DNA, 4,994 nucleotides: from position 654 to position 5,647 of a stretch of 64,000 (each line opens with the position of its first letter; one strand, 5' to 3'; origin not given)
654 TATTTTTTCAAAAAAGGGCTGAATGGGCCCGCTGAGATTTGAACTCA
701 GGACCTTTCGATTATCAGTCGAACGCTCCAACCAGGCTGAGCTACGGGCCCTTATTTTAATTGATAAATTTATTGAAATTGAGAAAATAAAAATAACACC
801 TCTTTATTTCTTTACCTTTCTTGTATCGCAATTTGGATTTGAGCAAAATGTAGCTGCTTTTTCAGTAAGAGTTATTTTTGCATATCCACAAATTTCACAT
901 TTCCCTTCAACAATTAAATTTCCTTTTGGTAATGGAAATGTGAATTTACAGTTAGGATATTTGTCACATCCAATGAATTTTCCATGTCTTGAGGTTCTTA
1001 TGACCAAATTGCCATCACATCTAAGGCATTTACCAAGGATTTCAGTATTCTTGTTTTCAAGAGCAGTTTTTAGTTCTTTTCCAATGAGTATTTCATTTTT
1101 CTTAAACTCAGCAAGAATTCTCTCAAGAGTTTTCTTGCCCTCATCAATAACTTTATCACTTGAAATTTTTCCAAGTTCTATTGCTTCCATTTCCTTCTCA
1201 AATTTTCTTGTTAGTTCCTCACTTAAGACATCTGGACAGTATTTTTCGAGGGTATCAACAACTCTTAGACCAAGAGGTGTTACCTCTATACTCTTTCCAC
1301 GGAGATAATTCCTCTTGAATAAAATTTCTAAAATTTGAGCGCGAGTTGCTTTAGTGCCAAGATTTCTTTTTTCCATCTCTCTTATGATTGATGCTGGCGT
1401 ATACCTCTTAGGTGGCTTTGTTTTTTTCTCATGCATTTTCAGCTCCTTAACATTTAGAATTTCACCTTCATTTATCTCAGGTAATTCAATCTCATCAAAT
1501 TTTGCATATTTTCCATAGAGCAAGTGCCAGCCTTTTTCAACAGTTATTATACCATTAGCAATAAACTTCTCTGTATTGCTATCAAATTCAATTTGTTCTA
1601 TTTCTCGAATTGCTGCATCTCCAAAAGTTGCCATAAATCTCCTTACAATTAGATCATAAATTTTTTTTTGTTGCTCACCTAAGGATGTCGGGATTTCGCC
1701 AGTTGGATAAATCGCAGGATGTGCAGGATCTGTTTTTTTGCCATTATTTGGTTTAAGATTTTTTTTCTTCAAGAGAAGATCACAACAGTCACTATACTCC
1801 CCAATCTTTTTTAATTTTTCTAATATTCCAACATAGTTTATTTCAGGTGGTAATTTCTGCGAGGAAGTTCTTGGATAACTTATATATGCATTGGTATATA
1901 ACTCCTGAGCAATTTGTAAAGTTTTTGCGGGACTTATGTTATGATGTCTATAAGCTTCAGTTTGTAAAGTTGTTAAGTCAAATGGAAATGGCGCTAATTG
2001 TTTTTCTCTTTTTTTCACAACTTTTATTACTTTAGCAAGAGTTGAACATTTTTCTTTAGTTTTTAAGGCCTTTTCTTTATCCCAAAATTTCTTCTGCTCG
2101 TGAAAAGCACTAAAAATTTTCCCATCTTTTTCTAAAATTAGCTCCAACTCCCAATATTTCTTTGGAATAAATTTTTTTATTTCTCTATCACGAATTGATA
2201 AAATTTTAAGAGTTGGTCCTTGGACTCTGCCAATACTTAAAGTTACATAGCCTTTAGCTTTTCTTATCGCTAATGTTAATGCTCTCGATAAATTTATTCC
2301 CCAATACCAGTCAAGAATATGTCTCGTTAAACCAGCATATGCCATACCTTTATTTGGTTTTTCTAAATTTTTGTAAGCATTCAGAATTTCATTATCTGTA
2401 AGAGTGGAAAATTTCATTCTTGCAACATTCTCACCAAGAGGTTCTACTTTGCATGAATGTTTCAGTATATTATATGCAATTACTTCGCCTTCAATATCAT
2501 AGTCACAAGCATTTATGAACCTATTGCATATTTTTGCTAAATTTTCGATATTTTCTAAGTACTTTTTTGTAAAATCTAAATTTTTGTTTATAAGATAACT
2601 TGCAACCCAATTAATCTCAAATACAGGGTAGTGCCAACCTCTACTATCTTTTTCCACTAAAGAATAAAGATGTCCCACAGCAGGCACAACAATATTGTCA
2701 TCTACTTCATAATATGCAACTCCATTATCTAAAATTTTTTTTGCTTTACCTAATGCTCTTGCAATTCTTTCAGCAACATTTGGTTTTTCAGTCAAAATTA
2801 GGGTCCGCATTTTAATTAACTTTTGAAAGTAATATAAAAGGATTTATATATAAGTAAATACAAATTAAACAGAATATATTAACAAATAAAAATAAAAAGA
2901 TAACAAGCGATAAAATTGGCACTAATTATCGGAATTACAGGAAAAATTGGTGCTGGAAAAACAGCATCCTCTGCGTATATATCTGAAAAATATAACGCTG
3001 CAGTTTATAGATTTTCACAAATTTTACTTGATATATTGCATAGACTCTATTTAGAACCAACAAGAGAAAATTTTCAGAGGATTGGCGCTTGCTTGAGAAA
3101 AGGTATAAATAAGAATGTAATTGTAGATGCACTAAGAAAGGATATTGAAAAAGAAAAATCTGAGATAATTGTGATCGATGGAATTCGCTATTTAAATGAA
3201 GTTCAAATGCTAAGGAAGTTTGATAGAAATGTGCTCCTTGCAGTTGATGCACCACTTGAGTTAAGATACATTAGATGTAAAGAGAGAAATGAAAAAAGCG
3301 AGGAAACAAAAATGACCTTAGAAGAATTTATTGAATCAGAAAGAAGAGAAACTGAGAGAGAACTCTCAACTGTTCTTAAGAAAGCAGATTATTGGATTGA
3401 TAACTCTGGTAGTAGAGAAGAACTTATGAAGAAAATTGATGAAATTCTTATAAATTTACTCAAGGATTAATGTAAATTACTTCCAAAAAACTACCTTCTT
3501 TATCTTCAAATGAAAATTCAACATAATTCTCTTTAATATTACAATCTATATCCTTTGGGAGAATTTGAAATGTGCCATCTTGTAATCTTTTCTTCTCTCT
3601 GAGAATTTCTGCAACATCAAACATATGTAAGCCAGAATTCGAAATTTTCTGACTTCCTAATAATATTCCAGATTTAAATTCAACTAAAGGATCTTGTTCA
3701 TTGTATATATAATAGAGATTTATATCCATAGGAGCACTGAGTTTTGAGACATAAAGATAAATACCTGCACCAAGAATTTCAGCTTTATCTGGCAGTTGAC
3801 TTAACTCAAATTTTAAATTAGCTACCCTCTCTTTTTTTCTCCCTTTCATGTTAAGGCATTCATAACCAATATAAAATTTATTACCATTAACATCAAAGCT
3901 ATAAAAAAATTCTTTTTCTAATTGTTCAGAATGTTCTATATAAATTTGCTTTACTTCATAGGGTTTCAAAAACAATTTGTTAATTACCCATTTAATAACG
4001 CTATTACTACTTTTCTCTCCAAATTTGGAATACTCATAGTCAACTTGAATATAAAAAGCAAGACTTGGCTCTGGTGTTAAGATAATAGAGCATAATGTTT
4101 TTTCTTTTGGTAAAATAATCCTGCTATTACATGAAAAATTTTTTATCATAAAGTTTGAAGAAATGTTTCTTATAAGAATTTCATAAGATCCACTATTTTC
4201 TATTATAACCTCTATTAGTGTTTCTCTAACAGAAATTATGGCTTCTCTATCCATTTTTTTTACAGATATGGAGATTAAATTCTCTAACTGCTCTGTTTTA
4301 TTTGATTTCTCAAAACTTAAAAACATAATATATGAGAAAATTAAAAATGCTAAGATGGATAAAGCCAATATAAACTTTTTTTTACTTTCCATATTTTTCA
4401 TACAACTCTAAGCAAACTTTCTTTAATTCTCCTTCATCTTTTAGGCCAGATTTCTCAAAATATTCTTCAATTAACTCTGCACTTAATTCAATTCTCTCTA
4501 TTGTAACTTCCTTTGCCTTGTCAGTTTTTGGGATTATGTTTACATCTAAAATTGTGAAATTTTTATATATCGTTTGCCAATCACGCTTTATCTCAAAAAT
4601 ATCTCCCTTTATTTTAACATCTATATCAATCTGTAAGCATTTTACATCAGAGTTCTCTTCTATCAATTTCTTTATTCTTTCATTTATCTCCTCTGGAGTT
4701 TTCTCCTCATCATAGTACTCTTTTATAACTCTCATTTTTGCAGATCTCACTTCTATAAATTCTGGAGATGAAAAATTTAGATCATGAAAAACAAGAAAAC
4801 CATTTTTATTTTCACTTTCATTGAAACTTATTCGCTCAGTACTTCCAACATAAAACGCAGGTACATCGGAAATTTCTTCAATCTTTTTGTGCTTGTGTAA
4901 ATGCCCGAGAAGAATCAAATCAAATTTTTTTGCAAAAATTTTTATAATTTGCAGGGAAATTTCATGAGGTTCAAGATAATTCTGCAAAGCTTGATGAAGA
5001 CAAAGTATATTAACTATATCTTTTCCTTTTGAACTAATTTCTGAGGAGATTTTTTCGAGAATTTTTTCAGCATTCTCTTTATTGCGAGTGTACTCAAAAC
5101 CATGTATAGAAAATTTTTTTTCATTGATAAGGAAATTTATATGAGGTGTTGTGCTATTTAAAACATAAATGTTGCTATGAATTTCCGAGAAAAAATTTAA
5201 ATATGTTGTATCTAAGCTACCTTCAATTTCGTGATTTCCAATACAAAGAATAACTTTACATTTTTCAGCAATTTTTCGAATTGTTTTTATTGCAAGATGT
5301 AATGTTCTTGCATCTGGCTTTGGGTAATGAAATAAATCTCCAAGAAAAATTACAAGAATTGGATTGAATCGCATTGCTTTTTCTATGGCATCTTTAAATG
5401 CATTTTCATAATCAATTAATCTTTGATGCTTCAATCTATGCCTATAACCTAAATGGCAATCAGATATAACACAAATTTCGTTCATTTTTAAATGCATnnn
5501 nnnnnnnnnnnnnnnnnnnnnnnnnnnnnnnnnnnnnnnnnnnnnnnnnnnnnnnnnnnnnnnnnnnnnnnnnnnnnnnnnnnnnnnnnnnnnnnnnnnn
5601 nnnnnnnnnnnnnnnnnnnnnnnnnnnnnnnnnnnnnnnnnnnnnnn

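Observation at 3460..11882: Six-gene translationally coupled operon: four pilin-like proteins carrying adhesin domains, plus a cytoplasmic Mre11-like nuclease and a membrane protein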

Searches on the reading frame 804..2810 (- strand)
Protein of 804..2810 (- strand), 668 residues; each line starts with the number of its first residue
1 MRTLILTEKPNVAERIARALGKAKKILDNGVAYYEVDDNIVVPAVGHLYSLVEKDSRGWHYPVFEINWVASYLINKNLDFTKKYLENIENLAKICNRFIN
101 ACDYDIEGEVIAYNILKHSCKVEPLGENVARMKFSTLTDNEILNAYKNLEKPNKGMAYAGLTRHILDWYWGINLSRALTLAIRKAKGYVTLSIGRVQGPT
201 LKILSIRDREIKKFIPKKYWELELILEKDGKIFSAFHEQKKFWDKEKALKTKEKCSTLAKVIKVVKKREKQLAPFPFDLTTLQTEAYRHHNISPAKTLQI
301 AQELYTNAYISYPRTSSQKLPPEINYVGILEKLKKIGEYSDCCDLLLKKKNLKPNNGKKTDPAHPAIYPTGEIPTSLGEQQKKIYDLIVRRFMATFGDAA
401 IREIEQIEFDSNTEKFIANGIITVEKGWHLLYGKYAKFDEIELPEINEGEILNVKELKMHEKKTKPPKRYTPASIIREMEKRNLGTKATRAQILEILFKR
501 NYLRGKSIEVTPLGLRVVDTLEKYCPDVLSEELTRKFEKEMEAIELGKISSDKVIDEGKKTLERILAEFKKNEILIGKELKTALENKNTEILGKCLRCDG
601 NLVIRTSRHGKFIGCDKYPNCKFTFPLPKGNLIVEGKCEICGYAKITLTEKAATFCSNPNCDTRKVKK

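Call 4: search_protein_families(library=pfam, proteins=[window:804-2810:-], max_evalue=0.1)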
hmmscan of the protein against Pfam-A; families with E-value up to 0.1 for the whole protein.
window:804-2810:- (668 aa): 4 families
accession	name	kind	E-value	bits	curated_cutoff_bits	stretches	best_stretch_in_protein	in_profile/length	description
PF01131.25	Topoisom_bac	-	9.8e-126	420.5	35.1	1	152-555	2-410/411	DNA topoisomerase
PF01396.24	Zn_ribbon_Top1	-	1.3e-12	47.7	32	1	593-629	2-38/39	Topoisomerase DNA binding C4 zinc finger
PF01751.28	Toprim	-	7.9e-12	45.6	23.1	1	3-136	1-95/96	Toprim domain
PF13911.12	AhpC-TSA_2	-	0.095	13.5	27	0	198-267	13-80/114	AhpC/TSA antioxidant enzyme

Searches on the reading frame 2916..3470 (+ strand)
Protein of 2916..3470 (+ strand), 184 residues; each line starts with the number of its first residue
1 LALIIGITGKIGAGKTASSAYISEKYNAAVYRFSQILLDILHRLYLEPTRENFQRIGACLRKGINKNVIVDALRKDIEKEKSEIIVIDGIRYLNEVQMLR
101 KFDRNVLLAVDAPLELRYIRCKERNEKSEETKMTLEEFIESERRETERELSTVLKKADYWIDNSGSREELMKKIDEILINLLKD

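Call 31: search_protein_families(library=pfam, proteins=[window:2916-3470:+], max_evalue=0.1)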
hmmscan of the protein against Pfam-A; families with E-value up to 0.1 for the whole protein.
window:2916-3470:+ (184 aa): 9 families
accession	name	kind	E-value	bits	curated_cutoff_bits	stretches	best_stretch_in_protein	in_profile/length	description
PF13238.12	AAA_18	-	1.9e-10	41.7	29.4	1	5-141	1-124/128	AAA domain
PF13207.12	AAA_17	-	5.4e-09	36.9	27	1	9-135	2-132/136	AAA domain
PF01121.26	CoaE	-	1.1e-07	32.1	27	2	68-167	89-178/180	Dephospho-CoA kinase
PF13401.12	AAA_22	-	0.0014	19.4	27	1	4-101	7-103/130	AAA domain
PF21448.3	DNMK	-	0.03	14.4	27.1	0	4-46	2-44/232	Deoxynucleotide monophosphate kinase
PF04250.19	DUF429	-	0.065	13.4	23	1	95-173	26-85/214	Protein of unknown function (DUF429)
PF00265.24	TK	-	0.074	13.3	20.6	0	7-105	6-102/176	Thymidine kinase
PF19993.5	DO-GTPase2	-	0.077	13.1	27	0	106-176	123-186/226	Double-GTPase 2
PF00485.24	PRK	-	0.098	12.9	22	0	4-40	1-37/196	Phosphoribulokinase / Uridine kinase family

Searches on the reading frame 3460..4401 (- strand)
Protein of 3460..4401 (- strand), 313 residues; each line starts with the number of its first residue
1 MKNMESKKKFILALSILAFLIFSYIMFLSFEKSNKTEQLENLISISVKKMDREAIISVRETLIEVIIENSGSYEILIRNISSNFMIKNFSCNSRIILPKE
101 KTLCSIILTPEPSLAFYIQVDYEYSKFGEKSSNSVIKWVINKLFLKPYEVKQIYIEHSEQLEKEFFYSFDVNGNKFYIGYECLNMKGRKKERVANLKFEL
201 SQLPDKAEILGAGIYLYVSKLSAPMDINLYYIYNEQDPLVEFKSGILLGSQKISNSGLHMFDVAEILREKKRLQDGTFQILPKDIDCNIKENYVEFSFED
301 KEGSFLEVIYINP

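Call 4: search_protein_families(library=pfam, proteins=[window:3460-4401:-], max_evalue=0.1)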
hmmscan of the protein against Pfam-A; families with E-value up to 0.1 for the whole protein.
window:3460-4401:- (313 aa): 1 family
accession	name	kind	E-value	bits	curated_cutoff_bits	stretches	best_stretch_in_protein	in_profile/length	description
PF24517.2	CBM96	-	0.08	13.2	26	0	189-277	37-132/164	Carbohydrate-binding module family 96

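Call 5: search_protein_families(library=ncbifam, proteins=[window:3460-4401:-], max_evalue=0.1)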
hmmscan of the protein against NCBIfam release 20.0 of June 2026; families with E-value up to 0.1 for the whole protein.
window:3460-4401:- (313 aa): 2 families
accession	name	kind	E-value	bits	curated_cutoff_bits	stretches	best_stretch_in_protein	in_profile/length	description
NF033679.1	DNRLRE_dom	domain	0.057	13.5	34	0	187-220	26-59/164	DNRLRE domain-containing protein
NF038340.1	SAR2788_fam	subfamily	0.058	13.2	50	0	10-101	2-88/177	SAR2788 family putative toxin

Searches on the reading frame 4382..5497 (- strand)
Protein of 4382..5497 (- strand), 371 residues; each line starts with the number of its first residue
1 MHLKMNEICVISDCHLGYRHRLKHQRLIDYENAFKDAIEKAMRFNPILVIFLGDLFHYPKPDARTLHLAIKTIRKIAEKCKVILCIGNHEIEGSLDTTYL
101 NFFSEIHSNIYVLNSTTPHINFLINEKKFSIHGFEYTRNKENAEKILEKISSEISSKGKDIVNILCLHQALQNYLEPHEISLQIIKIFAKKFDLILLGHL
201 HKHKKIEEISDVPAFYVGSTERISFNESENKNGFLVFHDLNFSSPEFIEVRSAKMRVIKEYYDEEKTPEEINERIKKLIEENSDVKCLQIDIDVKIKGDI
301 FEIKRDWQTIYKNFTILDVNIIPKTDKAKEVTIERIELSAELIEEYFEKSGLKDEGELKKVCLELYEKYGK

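Call 4: search_protein_families(library=pfam, proteins=[window:4382-5497:-], max_evalue=0.1)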
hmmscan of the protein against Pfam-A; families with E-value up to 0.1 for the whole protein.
window:4382-5497:- (371 aa): 5 families
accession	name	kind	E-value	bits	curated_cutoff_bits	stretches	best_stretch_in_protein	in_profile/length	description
PF00149.33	Metallophos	-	2.2e-14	54.8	21.5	1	8-202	3-190/191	Calcineurin-like phosphoesterase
PF12850.12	Metallophos_2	-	1.4e-05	25.6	27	1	7-227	2-142/154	Calcineurin-like phosphoesterase superfamily domain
PF10850.13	DUF2653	-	0.02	15.6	22.7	0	158-183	8-33/88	Protein of unknown function (DUF2653)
PF17289.8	Terminase_6C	-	0.02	15.3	22.6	1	249-332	20-96/155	Terminase RNaseH-like domain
PF14399.12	BtrH_N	-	0.069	13.8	29.7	0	198-291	8-97/134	Butirosin biosynthesis protein H, N-terminal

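Call 5: search_protein_families(library=ncbifam, proteins=[window:4382-5497:-], max_evalue=0.1)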
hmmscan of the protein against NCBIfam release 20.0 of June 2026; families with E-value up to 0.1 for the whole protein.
window:4382-5497:- (371 aa): 8 families
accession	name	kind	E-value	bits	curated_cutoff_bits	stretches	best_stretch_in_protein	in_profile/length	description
NF041031.1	Mre11_Sulfo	equivalog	8.4e-23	81.2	500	1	9-368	3-358/374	DNA double-strand break repair protein Mre11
NF041030.1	Mre11_Halo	equivalog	1e-19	70.9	550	1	7-290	3-265/361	DNA double-strand break repair protein Mre11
NF041029.1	Mre11_Pyroc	equivalog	1.3e-10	40.7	600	1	10-230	5-243/438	DNA double-strand break repair protein Mre11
TIGR00619.1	sbcd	subfamily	5.8e-10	39.4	77.65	2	11-90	6-86/252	exonuclease subunit SbcD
TIGR04123.1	P_estr_lig_assc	hypoth_equivalog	2.9e-09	36.7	150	1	4-105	19-125/207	ligase-associated DNA damage response endonuclease PdeM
TIGR00583.1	mre11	equivalog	4.3e-08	32.5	434.6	1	7-133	5-118/405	DNA repair protein (mre11)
NF008206.2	PRK10966.1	equivalog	5.9e-07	28.9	450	1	192-324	221-347/380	exonuclease subunit SbcD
NF008460.0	PRK11340.1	equivalog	0.00038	20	188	1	34-139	69-170/271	phosphodiesterase YaeI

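Call 52: search_solved_structures(query=window:4382-5497:-, max_evalue=0.001)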
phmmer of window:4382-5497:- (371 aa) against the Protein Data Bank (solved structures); distinct sequences matched with E-value up to 0.001: 9.
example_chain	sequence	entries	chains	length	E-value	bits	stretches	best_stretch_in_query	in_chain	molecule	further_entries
3auz_A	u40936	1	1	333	8.2e-18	68.1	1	11-253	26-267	DNA double-strand break repair protein mre11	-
4tug_C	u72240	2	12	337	2.4e-17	66.6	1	11-278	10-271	DNA double-strand break repair protein Mre11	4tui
3av0_A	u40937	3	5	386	4e-17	65.8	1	11-352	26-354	DNA double-strand break repair protein mre11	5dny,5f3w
1ii7_A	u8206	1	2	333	1e-12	51.4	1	11-304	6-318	Mre11 nuclease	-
3dsc_A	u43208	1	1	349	1.2e-12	51.1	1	11-305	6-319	DNA double-strand break repair protein mre11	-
1s8e_A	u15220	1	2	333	3.6e-12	49.5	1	11-304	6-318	exonuclease putative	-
4hd0_A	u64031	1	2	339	3.8e-12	49.5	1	9-304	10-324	DNA double-strand break repair protein Mre11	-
3dsd_A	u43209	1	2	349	6.3e-12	48.7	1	11-305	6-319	DNA double-strand break repair protein mre11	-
7dog_A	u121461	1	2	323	1.6e-06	31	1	8-252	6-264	Nuclease SbcCD subunit D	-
